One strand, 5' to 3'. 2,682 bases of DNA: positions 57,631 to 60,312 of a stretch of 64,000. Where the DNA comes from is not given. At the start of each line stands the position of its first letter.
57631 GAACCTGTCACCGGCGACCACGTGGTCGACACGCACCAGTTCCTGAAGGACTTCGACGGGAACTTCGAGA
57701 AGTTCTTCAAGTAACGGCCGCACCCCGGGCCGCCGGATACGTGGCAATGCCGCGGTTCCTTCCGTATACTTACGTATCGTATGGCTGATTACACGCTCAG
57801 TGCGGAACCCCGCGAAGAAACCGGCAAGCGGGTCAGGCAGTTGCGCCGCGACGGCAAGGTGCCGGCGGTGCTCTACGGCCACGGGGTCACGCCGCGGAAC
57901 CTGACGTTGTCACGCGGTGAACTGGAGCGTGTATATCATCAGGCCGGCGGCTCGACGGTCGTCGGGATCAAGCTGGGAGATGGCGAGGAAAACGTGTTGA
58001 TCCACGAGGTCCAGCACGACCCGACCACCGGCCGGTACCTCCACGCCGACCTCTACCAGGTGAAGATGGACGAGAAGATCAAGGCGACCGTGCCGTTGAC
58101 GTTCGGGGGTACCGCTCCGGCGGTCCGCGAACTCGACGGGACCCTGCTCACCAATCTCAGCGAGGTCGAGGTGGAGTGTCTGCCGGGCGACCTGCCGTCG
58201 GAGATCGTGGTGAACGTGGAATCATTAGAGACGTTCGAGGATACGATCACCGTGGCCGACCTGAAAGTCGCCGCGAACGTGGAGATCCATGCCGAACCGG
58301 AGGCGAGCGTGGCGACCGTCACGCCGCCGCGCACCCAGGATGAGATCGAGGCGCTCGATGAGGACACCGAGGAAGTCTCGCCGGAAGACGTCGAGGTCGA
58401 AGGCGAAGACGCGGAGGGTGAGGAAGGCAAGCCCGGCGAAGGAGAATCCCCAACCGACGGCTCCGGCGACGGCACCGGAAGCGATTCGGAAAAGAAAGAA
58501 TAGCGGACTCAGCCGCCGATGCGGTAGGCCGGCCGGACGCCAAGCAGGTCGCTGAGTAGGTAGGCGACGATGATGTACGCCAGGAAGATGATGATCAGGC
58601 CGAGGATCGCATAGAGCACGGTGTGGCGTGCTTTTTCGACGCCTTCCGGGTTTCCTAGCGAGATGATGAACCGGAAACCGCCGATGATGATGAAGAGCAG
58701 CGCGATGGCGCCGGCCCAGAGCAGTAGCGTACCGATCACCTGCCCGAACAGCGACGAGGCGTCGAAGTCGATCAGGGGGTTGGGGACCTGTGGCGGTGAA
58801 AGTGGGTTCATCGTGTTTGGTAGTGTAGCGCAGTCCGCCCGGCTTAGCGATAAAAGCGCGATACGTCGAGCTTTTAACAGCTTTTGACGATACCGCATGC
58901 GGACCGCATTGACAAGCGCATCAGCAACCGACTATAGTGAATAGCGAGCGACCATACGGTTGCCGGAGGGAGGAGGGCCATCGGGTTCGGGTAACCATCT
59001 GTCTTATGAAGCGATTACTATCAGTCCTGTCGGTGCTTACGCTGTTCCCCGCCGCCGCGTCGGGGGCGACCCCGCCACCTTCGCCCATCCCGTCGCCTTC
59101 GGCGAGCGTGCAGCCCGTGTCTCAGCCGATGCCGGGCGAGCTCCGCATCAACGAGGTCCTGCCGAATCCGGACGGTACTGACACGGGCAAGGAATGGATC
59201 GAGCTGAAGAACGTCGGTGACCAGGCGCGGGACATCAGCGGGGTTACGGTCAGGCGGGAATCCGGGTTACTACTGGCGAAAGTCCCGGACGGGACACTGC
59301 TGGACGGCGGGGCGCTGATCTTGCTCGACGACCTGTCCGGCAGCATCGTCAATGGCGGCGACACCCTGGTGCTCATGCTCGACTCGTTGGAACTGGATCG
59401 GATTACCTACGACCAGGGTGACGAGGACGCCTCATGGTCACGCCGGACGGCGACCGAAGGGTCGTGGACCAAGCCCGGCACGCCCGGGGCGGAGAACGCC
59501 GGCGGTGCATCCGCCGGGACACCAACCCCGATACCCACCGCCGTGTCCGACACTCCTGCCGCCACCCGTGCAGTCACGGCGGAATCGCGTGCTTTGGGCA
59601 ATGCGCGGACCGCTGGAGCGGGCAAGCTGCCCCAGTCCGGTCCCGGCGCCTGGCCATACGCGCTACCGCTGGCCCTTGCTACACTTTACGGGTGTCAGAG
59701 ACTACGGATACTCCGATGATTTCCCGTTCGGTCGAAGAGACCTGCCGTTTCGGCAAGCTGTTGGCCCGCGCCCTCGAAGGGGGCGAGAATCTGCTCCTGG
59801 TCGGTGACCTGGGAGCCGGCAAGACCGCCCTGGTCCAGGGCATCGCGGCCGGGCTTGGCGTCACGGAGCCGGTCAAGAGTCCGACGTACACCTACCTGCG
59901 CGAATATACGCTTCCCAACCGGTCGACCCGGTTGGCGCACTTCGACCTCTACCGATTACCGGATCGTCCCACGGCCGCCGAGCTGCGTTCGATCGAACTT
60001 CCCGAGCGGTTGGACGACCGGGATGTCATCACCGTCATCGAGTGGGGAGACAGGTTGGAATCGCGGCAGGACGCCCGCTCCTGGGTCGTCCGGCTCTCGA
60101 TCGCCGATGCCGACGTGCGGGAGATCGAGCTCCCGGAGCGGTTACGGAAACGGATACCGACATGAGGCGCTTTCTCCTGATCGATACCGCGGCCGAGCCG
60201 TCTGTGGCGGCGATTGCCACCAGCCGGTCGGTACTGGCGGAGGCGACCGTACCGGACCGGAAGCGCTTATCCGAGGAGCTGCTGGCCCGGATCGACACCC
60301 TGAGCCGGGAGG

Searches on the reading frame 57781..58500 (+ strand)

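Call 40: search_protein_families(library=pfam, proteins=[window:57781-58500:+], max_evalue=0.001)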
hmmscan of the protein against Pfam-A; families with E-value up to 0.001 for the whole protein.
window:57781-58500:+ (240 aa): 2 families
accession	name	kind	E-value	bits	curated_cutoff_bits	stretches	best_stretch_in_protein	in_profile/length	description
PF14693.11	Ribosomal_TL5_C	-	1.6e-21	76.9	27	1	99-184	1-84/84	Ribosomal protein TL5, C-terminal domain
PF01386.24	Ribosomal_L25p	-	3.5e-21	75.9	23.6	1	6-91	1-82/82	Ribosomal L25p family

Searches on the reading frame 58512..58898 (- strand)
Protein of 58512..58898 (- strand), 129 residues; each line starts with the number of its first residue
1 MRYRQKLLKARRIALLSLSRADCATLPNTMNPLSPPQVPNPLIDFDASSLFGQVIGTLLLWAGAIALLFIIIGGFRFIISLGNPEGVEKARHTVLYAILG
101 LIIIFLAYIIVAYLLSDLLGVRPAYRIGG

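Call 40: search_protein_families(library=pfam, proteins=[window:58512-58898:-], max_evalue=0.001)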
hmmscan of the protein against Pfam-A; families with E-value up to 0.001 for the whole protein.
window:58512-58898:- (129 aa): 1 family
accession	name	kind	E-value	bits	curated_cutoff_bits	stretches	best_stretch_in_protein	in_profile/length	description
PF18895.5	T4SS_pilin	-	8.4e-09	35.8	26.6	1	62-114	20-71/71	Type IV secretion system pilin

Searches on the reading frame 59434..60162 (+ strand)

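Call 40: search_protein_families(library=pfam, proteins=[window:59434-60162:+], max_evalue=0.001)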
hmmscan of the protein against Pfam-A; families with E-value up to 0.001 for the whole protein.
window:59434-60162:+ (243 aa): 1 family
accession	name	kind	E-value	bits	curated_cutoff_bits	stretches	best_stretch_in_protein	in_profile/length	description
PF02367.23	TsaE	-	1e-30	106.7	26.6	1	98-223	2-120/128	Threonylcarbamoyl adenosine biosynthesis protein TsaE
